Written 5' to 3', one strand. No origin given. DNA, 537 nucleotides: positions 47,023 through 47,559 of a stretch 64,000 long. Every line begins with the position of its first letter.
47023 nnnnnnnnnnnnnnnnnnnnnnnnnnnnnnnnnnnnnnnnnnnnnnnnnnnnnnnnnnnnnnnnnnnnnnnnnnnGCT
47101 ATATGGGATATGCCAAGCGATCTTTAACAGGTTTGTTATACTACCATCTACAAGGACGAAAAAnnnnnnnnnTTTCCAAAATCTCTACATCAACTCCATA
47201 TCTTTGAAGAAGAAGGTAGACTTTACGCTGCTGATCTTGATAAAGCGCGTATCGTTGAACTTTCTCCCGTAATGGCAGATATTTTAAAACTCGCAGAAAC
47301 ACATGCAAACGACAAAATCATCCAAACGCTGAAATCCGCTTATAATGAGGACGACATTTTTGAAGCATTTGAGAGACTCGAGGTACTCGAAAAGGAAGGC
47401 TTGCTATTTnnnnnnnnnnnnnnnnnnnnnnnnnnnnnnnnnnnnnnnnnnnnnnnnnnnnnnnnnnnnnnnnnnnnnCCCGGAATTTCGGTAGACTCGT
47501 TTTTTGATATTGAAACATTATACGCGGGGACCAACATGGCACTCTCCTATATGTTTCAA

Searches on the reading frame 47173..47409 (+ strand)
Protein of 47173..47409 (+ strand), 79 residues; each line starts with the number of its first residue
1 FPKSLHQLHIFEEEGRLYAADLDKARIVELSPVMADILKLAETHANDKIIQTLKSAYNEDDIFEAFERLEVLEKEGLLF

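Call 28: search_solved_structures(query=A3, max_evalue=10, show_alignments=3)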
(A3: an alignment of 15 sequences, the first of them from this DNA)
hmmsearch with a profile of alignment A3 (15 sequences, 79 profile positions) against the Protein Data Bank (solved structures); distinct sequences matched with E-value up to 10: 18.
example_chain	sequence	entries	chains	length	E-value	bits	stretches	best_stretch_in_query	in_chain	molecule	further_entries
5wgg_A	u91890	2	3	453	8.5e-11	45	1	8-79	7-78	Radical SAM domain protein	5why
6ren_A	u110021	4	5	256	0.00024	24.4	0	13-32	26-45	3fPizza6-SH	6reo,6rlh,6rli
6rej_A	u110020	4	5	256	0.00025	24.3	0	12-32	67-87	Pizza6-SH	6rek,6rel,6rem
5ue8_A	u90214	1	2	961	0.0011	22.3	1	13-73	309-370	Protein unc-13 homolog A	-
7t7c_A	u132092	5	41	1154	0.0014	21.9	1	13-73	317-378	Protein unc-13 homolog A Chimera | Protein unc-13 homolog A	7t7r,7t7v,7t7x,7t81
6qsd_A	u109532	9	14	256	0.0025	21.1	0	13-32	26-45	Pizza6S | Pizza6-S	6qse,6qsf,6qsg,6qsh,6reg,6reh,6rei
6f0t_A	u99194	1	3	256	0.0033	20.7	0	13-32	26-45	Pizza6-SFW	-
3ww9_A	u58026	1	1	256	0.0057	19.9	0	13-32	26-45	pizza6 protein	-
8pkr_A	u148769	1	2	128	0.012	18.9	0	13-32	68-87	non-specific serine/threonine protein kinase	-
1rwi_B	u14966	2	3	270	0.023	18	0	13-32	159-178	Serine/threonine-protein kinase pknD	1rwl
8pkq_A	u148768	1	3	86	0.047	17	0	12-32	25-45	non-specific serine/threonine protein kinase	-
9vke_A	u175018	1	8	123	0.19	15.1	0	63-78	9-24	De novo designed zinc hydrolase 11-7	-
3ww8_A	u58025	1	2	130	0.2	15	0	13-32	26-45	Pizza3 protein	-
3g2b_A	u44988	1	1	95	0.31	14.4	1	25-60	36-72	Coenzyme PQQ synthesis protein D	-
3s6k_A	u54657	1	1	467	0.71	13.2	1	43-74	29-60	Acetylglutamate kinase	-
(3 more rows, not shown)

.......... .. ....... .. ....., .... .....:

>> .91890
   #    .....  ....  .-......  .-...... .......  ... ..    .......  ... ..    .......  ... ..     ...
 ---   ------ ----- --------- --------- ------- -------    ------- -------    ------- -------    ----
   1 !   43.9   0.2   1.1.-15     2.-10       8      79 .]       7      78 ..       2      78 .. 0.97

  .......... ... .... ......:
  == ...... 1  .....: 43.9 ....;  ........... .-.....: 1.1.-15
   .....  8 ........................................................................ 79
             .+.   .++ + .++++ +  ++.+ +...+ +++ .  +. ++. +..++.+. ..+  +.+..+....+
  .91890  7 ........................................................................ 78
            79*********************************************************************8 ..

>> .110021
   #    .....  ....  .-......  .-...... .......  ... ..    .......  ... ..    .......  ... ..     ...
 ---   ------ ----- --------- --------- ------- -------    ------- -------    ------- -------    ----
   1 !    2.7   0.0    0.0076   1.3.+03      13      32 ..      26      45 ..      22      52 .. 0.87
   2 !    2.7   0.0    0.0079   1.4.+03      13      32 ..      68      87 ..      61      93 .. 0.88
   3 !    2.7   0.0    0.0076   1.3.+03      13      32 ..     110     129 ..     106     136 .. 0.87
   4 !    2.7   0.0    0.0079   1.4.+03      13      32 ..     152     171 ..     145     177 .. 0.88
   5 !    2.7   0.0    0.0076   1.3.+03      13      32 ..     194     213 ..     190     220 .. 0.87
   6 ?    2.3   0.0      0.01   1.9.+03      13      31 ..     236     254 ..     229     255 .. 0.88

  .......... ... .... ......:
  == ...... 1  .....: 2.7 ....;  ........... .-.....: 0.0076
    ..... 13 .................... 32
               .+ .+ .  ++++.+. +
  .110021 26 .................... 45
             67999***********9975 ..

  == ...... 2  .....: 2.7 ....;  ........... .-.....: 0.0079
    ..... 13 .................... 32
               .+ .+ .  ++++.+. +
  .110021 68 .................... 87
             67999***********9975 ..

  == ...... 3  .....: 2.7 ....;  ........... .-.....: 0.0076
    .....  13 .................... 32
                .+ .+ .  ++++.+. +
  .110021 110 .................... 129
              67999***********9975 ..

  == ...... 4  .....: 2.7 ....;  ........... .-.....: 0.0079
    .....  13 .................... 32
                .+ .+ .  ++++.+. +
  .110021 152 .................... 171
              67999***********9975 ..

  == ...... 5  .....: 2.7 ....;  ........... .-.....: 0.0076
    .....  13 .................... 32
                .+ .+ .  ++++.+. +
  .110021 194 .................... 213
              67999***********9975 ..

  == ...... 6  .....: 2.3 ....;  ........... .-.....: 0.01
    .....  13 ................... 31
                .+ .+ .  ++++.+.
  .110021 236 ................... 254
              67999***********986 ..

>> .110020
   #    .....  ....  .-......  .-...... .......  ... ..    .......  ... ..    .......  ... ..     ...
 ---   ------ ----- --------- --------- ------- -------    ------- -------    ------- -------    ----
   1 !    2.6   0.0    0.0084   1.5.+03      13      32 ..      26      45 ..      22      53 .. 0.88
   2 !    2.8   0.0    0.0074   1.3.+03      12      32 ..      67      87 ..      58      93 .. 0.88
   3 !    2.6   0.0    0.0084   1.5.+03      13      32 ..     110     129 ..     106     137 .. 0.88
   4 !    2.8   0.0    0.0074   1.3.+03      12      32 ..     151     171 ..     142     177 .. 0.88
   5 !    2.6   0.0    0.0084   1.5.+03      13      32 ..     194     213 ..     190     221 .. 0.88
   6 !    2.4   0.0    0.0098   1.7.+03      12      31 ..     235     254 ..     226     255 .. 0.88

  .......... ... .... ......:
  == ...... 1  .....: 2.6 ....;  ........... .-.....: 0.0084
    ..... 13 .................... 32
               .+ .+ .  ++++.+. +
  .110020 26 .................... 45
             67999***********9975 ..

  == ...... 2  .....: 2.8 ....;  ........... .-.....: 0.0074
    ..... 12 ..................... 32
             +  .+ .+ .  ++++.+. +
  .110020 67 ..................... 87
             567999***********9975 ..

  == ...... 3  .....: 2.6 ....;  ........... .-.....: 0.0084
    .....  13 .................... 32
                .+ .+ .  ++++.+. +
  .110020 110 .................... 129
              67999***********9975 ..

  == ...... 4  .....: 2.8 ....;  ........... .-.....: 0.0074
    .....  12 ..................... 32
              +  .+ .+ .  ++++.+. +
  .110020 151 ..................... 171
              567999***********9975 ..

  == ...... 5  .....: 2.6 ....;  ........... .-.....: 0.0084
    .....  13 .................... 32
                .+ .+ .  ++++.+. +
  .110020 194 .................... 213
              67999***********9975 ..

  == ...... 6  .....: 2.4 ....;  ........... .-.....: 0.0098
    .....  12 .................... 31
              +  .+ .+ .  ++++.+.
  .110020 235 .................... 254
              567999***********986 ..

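Call 29: search_protein_families(library=pfam, alignment_id=A3, max_evalue=10)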
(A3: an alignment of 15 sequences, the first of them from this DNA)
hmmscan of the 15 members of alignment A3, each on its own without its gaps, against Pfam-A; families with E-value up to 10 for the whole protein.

A. member 1, seq(79 aa): 0 families

B. families by the number of members that match (of 15 scanned): 10 families
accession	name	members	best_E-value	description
PF05402.18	PqqD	13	0.00077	Coenzyme PQQ synthesis protein D (PqqD)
PF08446.17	PAS_2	2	0.052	PAS fold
PF23258.1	DUF7072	1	0.033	Domain of unknown function (DUF7072)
PF17376.7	DUF5398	1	0.072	Family of unknown function (DUF5398)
PF23469.1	KH_12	1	0.086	KH-domain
PF22766.2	ZW10_C2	1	0.11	ZW10 C-terminal helical domain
PF15189.11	MEIOC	1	0.12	Meiosis-specific coiled-coil domain-containing protein MEIOC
PF09892.16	DUF2119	1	0.13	Uncharacterized protein conserved in archaea (DUF2119)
PF18451.7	CdiA_C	1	0.15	Contact-dependent growth inhibition CdiA C-terminal domain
PF20696.2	UbiD_C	1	0.27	3-octaprenyl-4-hydroxybenzoate carboxy-lyase C-terminal domain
